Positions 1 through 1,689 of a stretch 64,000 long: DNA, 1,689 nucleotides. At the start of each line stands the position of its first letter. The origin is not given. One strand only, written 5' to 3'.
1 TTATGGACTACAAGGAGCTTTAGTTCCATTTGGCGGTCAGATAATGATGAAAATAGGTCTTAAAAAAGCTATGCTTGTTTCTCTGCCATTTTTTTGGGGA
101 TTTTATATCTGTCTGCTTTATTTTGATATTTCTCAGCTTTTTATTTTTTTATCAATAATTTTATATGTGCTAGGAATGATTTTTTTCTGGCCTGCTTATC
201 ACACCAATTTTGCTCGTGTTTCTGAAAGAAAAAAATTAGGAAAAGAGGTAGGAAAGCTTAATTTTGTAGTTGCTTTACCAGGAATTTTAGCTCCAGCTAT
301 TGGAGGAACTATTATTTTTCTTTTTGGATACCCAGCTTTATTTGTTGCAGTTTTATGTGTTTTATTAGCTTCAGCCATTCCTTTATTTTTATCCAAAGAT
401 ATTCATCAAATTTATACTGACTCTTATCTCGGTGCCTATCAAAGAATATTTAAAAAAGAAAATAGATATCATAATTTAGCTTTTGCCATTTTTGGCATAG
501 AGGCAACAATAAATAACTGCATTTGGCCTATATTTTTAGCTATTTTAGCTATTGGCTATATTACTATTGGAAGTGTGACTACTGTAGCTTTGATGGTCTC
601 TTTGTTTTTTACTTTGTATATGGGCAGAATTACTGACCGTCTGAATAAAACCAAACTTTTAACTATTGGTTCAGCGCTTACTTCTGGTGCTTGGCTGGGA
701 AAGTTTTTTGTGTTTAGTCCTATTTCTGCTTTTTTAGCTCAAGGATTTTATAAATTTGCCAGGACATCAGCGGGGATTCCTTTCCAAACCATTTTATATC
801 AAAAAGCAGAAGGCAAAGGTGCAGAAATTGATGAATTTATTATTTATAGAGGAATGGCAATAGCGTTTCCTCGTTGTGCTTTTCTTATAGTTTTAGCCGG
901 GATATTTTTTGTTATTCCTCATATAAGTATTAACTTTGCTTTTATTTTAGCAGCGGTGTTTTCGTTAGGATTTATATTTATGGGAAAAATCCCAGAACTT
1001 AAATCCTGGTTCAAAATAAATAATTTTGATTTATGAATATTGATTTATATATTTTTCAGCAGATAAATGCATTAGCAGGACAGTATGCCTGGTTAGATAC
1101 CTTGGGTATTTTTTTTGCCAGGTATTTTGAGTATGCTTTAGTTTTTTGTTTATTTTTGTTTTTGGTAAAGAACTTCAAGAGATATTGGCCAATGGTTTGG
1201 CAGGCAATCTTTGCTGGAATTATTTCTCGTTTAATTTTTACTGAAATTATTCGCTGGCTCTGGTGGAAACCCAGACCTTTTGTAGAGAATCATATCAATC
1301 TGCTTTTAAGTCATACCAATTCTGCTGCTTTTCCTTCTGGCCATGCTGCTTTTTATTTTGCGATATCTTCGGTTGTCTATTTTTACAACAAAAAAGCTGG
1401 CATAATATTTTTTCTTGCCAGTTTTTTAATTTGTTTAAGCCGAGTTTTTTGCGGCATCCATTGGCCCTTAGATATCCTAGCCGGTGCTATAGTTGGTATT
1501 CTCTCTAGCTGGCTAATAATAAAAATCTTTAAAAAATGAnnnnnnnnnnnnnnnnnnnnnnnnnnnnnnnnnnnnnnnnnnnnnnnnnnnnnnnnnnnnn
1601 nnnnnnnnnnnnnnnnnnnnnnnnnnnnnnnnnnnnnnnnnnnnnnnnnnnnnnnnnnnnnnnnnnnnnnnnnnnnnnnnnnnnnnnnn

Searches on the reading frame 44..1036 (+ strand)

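Call 61: search_protein_families(library=pfam, proteins=[window:44-1036:+], max_evalue=0.0001)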
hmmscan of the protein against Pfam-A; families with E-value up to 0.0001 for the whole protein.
window:44-1036:+ (330 aa): 1 family
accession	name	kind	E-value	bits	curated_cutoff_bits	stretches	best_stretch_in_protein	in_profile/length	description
PF07690.21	MFS_1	-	2.4e-09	37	33.4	1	3-117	58-173/347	Major Facilitator Superfamily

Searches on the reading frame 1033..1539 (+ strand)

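Call 61: search_protein_families(library=pfam, proteins=[window:1033-1539:+], max_evalue=0.0001)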
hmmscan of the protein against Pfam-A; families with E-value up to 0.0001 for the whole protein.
window:1033-1539:+ (168 aa): 2 families
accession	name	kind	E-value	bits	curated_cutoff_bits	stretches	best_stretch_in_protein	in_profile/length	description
PF01569.27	PAP2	-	9.8e-20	71.1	27.2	1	59-167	5-126/130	PAP2 superfamily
PF14378.12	PAP2_3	-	6.6e-07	29.8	27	1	45-160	53-189/190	PAP2 superfamily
